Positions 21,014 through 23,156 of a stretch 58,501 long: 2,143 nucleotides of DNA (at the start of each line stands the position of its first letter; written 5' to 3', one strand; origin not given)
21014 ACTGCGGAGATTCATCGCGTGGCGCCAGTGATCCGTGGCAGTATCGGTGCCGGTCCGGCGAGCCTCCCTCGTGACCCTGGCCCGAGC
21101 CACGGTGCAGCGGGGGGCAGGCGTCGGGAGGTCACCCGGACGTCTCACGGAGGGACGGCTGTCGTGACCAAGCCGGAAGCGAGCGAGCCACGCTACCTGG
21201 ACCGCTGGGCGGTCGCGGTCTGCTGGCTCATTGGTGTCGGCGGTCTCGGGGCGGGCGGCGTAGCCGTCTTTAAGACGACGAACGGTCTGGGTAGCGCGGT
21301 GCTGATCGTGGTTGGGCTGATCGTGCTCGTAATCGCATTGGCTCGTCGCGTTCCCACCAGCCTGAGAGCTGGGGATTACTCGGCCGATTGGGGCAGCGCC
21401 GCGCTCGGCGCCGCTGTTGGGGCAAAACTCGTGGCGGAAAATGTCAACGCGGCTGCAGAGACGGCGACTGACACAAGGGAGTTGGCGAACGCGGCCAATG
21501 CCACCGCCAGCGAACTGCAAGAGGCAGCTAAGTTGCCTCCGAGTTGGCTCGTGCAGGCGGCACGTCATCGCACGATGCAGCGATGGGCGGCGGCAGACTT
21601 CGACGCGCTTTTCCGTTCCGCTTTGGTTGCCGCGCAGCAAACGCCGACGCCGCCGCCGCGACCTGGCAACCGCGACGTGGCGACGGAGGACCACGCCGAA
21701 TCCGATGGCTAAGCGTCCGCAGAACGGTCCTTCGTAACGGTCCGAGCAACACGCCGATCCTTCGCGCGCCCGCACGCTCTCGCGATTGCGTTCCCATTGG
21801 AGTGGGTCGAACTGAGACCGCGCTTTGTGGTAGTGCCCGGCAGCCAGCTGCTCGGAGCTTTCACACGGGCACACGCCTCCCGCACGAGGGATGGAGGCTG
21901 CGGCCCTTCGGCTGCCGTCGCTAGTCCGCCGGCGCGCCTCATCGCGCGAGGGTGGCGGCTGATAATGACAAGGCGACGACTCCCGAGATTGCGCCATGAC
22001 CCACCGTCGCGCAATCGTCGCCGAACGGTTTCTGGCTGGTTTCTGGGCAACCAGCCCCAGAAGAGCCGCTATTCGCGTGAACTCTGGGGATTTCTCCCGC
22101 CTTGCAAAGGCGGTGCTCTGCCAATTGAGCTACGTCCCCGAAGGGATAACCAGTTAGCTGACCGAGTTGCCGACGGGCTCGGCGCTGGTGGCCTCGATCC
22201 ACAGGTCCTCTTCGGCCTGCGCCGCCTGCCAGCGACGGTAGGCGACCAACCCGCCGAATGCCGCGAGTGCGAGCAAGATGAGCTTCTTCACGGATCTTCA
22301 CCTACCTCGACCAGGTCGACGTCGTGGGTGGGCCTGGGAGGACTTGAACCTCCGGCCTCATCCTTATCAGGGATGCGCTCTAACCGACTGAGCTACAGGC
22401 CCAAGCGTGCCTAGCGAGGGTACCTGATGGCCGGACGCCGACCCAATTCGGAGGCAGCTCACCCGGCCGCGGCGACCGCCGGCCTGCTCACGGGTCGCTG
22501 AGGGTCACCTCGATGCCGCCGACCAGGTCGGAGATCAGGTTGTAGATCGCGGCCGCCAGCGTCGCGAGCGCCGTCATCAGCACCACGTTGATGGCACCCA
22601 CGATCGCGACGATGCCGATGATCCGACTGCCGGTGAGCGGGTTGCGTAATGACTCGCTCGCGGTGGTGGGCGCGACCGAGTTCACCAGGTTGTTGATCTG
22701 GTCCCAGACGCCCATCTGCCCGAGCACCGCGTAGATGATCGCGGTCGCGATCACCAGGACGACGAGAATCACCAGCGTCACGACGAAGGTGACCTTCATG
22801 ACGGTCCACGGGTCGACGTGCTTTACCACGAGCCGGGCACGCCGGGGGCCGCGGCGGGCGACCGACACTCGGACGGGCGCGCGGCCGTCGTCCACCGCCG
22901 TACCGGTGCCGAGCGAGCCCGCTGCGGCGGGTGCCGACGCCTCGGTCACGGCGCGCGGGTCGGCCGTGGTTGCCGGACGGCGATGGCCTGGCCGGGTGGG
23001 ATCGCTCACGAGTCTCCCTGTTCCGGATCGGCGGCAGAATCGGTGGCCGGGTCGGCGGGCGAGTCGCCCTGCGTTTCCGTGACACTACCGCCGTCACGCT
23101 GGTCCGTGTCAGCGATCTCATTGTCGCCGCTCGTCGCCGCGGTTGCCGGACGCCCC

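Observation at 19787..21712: Candidate uncharacterised two-gene defence-like module: RecB/Cas4-type PD-(D/E)xK protein plus a 2-TM partner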

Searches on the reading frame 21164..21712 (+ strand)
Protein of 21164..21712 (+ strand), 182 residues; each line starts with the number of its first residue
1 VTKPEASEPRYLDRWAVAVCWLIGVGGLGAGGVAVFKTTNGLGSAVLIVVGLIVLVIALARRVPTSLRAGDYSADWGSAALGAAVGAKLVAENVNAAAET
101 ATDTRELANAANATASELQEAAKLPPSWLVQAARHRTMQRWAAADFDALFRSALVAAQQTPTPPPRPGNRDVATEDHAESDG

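Call 5: search_protein_families(library=pfam, proteins=[window:21164-21712:+], max_evalue=1)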
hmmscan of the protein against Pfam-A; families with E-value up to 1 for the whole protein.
window:21164-21712:+ (182 aa): 1 family
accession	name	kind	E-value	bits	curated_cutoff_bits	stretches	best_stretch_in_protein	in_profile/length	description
PF13129.11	DUF3953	-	0.083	13.1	22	1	36-59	17-40/41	Protein of unknown function (DUF3953)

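Call 6: search_protein_families(library=padloc, proteins=[window:21164-21712:+], max_evalue=1)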
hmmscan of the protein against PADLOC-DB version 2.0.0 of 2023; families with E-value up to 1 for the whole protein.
window:21164-21712:+ (182 aa): 1 family
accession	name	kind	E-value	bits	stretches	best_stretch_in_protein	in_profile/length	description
PDLC04645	PDC-M43A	-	0.022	12.2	1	46-121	54-129/250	-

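Call 7: search_protein_families(library=ncbifam, proteins=[window:21164-21712:+], max_evalue=1)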
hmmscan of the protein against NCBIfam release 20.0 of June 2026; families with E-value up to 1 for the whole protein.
window:21164-21712:+ (182 aa): 0 families

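Call 41: search_dna_similar(query=window:21164-21709:+, collection=plasmids, mode=protein, max_evalue=0.01, max_rows=10)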
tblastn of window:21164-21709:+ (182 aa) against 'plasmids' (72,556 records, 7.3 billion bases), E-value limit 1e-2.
No match.

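Call 42: find_homologous_proteins(query=window:21164-21709:+, max_evalue=0.001)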
Query window:21164-21709:+ (182 aa): 1 proteins with E <= 0.001 among 3422 candidates.
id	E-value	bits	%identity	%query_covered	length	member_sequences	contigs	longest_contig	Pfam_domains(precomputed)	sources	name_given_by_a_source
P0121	1.6e-110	385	100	100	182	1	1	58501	-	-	-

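Call 52: search_protein_families(library=phrogs, proteins=[window:21164-21712:+], max_evalue=0.1)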
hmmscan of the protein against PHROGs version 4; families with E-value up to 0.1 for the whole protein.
window:21164-21712:+ (182 aa): 0 families

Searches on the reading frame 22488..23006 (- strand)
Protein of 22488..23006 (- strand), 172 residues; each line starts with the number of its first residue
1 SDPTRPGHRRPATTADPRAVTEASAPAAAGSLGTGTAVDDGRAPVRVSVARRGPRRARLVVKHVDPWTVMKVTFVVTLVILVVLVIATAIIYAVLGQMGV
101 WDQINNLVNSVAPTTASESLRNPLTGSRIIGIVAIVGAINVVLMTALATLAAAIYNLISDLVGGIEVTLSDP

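Call 78: find_homologous_proteins(query=window:22488-23006:-, max_evalue=1e-10)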
Query window:22488-23006:- (172 aa): 482 proteins with E <= 1e-10 among 1787 candidates; the best 120 are listed.
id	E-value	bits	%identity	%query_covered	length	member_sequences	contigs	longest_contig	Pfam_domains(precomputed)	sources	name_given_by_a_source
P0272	5.7e-99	347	100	100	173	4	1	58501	PF12089.14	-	-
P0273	1.3e-87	310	90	100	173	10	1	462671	PF12089.14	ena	-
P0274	1.1e-83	297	88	100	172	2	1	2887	PF12089.14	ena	-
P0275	9.1e-82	291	92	82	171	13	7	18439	PF12089.14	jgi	jgi:hypothetical protein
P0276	3.3e-81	289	86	100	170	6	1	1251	PF12089.14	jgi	-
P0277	1.1e-67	245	73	100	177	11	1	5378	PF12089.14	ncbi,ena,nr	ncbi:MAG TPA: DUF3566 domain-containing protein [Acidothermaceae bacterium]|nr:DUF3566 domain-contai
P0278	2.3e-67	244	71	100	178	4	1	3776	PF12089.14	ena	-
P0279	1.5e-65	238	87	81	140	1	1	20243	PF12089.14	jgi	jgi:hypothetical protein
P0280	8.6e-65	236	82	85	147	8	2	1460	PF12089.14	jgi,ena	-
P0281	1.2e-64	235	70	100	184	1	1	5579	PF12089.14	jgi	jgi:hypothetical protein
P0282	1.3e-64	235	73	98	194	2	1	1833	PF12089.14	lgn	-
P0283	7.1e-64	233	67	100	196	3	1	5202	PF12089.14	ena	-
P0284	1.2e-63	232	65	100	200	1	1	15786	PF12089.14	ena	-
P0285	1.6e-63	232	87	74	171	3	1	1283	PF12089.14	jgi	-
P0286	2.0e-63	231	66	100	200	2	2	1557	PF12089.14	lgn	-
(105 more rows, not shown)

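Call 79: find_encoding_contigs(protein=P0273, flank=10000, max_places=1)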
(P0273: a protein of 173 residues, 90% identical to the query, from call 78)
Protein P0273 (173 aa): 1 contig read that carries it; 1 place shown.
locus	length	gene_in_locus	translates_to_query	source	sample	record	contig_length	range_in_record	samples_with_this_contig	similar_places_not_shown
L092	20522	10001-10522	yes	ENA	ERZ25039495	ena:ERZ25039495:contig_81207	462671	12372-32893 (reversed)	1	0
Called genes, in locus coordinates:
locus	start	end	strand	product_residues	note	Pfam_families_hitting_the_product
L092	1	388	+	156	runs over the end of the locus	PF08299:Bac_DnaA_C (faint)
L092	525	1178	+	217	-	-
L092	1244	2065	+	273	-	PF02767:DNA_pol3_beta_2, PF02768:DNA_pol3_beta_3 (weak)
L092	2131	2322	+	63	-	-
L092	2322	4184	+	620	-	PF00393:6PGD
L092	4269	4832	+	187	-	PF05258:DciA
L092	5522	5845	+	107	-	-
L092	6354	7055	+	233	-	PF00204:DNA_gyraseB (weak), PF01751:Toprim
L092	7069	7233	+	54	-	PF00986:DNA_gyraseB_C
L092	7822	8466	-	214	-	-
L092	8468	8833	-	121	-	-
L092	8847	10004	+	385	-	PF03989:DNA_gyraseA_C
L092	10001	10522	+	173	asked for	PF12089:DUF3566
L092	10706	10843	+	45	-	-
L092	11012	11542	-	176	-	PF05175:MTS (weak), PF05724:TPMT (weak), PF13489:Methyltransf_23 (weak), PF13847:Methyltransf_31, PF08241:Methyltransf_11, PF08242:Methyltransf_12, PF13649:Methyltransf_25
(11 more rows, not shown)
